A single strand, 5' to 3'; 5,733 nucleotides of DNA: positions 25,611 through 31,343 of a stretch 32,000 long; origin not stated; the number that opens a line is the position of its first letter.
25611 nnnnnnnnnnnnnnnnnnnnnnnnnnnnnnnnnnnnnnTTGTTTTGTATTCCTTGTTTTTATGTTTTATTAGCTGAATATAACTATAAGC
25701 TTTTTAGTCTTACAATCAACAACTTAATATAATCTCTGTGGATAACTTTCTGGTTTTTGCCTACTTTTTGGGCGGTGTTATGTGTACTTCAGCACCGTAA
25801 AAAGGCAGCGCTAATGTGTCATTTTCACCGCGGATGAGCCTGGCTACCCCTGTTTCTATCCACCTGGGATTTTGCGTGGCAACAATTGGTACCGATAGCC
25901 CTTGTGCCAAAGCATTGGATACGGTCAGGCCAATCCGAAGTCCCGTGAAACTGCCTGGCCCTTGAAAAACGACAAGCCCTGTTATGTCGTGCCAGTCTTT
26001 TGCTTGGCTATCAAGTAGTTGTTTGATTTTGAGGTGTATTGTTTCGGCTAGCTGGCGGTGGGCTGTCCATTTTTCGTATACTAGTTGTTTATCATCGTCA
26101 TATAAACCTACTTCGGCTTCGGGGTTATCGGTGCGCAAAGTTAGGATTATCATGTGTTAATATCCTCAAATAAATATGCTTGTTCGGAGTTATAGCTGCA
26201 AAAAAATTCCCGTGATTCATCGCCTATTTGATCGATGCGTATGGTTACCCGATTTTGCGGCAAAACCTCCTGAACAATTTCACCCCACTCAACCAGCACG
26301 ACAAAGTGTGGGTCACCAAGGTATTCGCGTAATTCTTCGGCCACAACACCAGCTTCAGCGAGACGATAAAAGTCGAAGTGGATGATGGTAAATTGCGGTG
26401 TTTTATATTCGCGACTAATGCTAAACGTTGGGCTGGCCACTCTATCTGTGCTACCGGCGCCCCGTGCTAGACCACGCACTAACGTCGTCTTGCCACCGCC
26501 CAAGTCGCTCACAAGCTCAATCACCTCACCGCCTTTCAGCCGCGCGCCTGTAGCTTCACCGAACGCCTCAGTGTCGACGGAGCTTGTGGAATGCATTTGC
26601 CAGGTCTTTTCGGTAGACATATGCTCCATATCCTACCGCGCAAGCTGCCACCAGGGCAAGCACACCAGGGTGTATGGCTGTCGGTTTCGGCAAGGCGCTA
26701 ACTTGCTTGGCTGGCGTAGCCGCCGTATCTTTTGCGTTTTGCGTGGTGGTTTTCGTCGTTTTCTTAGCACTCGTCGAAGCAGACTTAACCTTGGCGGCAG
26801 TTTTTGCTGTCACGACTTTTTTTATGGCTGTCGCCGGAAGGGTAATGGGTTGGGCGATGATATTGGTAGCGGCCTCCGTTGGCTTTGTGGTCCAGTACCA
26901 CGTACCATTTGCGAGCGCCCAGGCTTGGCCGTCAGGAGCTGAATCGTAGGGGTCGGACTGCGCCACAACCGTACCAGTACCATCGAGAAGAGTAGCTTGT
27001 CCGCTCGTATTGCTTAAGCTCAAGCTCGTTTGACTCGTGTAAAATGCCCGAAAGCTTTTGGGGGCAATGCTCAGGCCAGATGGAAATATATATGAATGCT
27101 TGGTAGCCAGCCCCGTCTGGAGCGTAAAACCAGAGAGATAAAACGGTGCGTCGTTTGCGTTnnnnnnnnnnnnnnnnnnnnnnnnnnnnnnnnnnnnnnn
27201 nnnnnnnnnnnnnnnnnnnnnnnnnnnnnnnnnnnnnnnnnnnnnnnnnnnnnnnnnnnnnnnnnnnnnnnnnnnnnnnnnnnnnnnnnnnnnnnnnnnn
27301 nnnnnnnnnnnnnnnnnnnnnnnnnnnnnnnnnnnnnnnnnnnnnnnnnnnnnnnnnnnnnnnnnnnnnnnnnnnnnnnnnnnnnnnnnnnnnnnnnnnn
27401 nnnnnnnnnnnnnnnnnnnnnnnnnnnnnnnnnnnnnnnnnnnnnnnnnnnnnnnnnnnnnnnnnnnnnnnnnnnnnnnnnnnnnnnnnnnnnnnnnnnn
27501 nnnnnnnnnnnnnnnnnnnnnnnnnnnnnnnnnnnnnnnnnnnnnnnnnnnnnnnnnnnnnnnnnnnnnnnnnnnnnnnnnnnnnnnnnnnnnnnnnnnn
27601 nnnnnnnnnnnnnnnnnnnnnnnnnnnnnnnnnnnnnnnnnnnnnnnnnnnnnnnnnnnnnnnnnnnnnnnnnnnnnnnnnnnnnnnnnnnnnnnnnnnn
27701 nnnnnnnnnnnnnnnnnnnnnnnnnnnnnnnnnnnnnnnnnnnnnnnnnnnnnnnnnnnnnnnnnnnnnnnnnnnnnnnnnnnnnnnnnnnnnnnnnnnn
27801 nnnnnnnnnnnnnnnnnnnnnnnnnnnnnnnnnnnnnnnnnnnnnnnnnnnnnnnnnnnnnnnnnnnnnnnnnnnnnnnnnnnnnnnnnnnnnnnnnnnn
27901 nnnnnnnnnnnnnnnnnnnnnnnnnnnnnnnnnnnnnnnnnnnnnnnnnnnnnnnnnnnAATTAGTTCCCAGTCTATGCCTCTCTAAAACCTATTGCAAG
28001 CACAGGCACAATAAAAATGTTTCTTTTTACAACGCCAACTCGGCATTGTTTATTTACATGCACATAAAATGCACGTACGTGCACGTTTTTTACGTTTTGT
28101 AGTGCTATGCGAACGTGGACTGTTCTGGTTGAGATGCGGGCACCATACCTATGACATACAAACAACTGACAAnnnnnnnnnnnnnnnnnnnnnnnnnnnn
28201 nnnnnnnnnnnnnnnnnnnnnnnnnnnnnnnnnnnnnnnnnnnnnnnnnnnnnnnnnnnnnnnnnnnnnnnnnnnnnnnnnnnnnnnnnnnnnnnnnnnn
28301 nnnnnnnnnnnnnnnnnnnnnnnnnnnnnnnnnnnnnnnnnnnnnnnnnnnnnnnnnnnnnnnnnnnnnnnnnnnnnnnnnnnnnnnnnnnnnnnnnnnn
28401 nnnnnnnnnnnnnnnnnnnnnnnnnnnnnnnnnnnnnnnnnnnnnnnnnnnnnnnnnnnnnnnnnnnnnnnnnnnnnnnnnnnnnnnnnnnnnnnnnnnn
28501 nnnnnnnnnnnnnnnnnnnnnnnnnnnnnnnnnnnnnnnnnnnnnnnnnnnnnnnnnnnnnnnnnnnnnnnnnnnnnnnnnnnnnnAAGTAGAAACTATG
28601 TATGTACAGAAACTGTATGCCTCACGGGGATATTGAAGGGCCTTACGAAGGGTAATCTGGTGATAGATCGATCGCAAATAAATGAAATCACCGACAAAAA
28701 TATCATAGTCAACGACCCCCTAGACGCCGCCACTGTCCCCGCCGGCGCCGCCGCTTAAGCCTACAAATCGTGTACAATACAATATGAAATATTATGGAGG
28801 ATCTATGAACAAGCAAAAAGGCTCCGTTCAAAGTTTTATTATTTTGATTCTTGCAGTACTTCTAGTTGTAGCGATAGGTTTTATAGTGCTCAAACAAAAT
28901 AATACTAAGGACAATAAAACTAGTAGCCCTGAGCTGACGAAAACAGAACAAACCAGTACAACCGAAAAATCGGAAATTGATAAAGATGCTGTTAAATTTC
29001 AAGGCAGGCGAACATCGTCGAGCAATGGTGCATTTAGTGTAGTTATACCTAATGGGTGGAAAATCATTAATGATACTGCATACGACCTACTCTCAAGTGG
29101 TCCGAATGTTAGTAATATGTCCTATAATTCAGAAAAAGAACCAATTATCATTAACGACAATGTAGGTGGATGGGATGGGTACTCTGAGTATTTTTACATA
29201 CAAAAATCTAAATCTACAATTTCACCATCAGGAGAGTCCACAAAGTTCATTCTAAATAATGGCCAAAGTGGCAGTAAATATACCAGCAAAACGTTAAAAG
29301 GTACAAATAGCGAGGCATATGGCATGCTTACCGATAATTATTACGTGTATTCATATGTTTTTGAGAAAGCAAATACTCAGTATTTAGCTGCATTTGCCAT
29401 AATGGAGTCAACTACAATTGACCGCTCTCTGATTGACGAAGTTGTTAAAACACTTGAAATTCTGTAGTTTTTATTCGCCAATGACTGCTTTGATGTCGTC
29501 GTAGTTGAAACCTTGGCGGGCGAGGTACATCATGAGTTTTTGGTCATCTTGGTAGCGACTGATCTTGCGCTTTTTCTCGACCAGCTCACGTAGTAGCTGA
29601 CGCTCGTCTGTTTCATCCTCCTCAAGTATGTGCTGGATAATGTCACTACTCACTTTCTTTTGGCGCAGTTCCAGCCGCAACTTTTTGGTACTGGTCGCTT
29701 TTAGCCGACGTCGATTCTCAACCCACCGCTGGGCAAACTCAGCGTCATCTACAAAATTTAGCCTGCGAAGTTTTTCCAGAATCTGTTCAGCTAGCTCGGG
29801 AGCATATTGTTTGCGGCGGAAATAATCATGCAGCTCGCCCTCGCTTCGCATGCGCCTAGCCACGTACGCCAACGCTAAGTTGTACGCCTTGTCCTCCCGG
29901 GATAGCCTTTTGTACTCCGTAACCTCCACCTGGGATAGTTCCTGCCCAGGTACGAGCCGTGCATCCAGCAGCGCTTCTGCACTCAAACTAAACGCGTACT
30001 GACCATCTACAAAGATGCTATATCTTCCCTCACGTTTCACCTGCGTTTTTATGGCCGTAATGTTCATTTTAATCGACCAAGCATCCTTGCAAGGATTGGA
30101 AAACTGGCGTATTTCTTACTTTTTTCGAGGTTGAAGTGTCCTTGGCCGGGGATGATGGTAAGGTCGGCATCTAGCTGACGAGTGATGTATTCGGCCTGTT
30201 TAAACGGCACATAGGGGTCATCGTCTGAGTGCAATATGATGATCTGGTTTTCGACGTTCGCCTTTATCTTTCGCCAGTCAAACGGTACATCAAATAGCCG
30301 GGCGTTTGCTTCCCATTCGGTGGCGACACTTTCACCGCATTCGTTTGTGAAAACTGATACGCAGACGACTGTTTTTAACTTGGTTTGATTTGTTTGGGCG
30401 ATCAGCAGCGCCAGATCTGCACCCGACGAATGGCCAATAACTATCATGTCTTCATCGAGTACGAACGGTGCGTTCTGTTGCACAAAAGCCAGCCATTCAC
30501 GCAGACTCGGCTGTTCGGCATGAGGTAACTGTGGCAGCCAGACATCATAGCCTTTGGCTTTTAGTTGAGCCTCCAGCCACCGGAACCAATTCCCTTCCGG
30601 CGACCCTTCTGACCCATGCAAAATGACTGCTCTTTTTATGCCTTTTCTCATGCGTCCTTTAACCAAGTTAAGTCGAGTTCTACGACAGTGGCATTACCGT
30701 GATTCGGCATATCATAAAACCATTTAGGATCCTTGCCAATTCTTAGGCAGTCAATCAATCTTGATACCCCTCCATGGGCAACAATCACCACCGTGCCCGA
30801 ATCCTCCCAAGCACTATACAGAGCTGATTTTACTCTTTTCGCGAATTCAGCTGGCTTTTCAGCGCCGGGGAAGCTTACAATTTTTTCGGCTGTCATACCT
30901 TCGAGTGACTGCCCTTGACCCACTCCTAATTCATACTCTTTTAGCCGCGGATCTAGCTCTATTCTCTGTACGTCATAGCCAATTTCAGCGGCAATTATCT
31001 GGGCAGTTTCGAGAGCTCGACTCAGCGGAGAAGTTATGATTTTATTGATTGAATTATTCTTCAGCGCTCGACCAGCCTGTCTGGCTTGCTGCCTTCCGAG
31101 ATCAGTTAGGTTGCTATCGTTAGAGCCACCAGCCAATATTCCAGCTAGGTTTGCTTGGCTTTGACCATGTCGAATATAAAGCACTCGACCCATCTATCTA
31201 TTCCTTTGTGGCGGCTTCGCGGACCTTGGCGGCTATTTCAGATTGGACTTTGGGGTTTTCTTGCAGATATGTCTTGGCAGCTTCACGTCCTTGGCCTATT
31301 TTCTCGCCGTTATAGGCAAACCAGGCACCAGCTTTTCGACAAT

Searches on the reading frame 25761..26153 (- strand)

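Call 13: search_protein_families(library=pfam, proteins=[window:25761-26153:-], max_evalue=0.01)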
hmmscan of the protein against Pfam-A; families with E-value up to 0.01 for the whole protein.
window:25761-26153:- (130 aa): 1 family
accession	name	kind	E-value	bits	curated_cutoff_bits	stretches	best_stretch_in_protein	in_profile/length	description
PF00814.31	TsaD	-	8.5e-12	45.8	24.8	1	31-92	25-86/264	tRNA N6-adenosine threonylcarbamoyltransferase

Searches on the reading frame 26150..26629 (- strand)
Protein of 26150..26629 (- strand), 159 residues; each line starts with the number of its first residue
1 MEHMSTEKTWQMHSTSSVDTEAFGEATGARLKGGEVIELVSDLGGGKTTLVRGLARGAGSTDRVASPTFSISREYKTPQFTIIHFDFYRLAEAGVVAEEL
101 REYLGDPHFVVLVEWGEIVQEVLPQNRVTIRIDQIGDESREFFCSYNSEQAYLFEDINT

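Call 13: search_protein_families(library=pfam, proteins=[window:26150-26629:-], max_evalue=0.01)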
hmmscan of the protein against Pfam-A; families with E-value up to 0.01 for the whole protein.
window:26150-26629:- (159 aa): 1 family
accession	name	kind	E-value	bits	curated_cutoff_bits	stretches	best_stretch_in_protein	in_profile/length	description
PF02367.23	TsaE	-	1.5e-31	109.5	26.6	1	16-141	3-127/128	Threonylcarbamoyl adenosine biosynthesis protein TsaE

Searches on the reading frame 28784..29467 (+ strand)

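Call 34: search_protein_families(library=pfam, proteins=[window:28784-29467:+], max_evalue=0.01)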
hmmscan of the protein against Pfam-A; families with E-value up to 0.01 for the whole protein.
window:28784-29467:+ (227 aa): 1 family
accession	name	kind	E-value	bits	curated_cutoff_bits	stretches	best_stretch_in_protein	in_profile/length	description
PF06237.18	SLC52_ribofla_tr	-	0.0027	17.2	27.9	1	10-71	187-248/429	Solute carrier family 52, riboflavin transporter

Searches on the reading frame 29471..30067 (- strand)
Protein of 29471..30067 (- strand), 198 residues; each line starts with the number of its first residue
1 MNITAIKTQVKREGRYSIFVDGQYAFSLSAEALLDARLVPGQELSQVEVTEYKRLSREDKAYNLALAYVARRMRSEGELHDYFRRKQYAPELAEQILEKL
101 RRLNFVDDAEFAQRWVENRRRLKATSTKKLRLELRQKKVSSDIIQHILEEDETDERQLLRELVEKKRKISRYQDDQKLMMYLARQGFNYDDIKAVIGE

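Call 34: search_protein_families(library=pfam, proteins=[window:29471-30067:-], max_evalue=0.01)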
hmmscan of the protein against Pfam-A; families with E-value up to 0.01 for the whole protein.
window:29471-30067:- (198 aa): 3 families
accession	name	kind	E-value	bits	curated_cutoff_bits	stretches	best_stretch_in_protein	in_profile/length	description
PF21982.2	RecX_HTH1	-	3e-15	56.3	26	1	61-100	1-40/40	RecX, first three-helix domain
PF02631.22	RecX_HTH2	-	4.3e-11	43.3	26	1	107-146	1-40/42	RecX, second three-helix domain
PF21981.2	RecX_HTH3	-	2.3e-08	34.5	26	1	154-196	1-48/48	RecX, third three-helix domain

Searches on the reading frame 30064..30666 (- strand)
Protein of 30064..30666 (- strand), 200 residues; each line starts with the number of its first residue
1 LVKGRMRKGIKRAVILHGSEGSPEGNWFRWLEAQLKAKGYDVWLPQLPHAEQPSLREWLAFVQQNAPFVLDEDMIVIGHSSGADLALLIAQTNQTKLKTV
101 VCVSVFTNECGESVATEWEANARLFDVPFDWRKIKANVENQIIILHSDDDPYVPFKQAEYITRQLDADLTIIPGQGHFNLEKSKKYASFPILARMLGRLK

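Call 34: search_protein_families(library=pfam, proteins=[window:30064-30666:-], max_evalue=0.01)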
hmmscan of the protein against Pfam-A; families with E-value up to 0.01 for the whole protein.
window:30064-30666:- (200 aa): 10 families
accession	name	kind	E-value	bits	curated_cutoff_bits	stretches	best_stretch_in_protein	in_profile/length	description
PF06821.19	Ser_hydrolase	-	3.1e-20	73.2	22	1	14-196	2-170/172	Serine hydrolase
PF12697.13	Abhydrolase_6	-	4.6e-08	34.4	26.3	0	14-90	2-84/217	Alpha/beta hydrolase family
PF00561.26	Abhydrolase_1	-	6.2e-08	33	25.8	1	15-137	5-130/245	alpha/beta hydrolase fold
PF20434.5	BD-FAE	-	2.4e-07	31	26.8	1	56-110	71-119/215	BD-FAE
PF02230.22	Abhydrolase_2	-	8.9e-05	22.9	23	1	67-162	101-179/217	Phospholipase/Carboxylesterase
PF12146.15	Hydrolase_4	-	0.0002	21.2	27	1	62-108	69-112/239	Serine aminopeptidase, S33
PF00326.27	Peptidase_S9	-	0.00027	20.9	22.6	1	60-180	53-190/213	Prolyl oligopeptidase family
PF00756.26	Esterase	-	0.0018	18.5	22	1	47-120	83-167/251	Putative esterase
PF03959.19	FSH1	-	0.0043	17.2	21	1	24-178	66-200/211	Serine hydrolase (FSH1)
PF08840.17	BAAT_C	-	0.007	16.9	20.9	0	64-152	14-98/210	BAAT / Acyl-CoA thioester hydrolase C terminal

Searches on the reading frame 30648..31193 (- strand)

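Call 34: search_protein_families(library=pfam, proteins=[window:30648-31193:-], max_evalue=0.01)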
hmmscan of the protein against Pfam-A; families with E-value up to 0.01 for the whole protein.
window:30648-31193:- (181 aa): 1 family
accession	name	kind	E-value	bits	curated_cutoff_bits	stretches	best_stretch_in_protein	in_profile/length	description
PF00300.27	His_Phos_1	-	1.8e-35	122.8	21.7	1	6-175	3-181/194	Histidine phosphatase superfamily (branch 1)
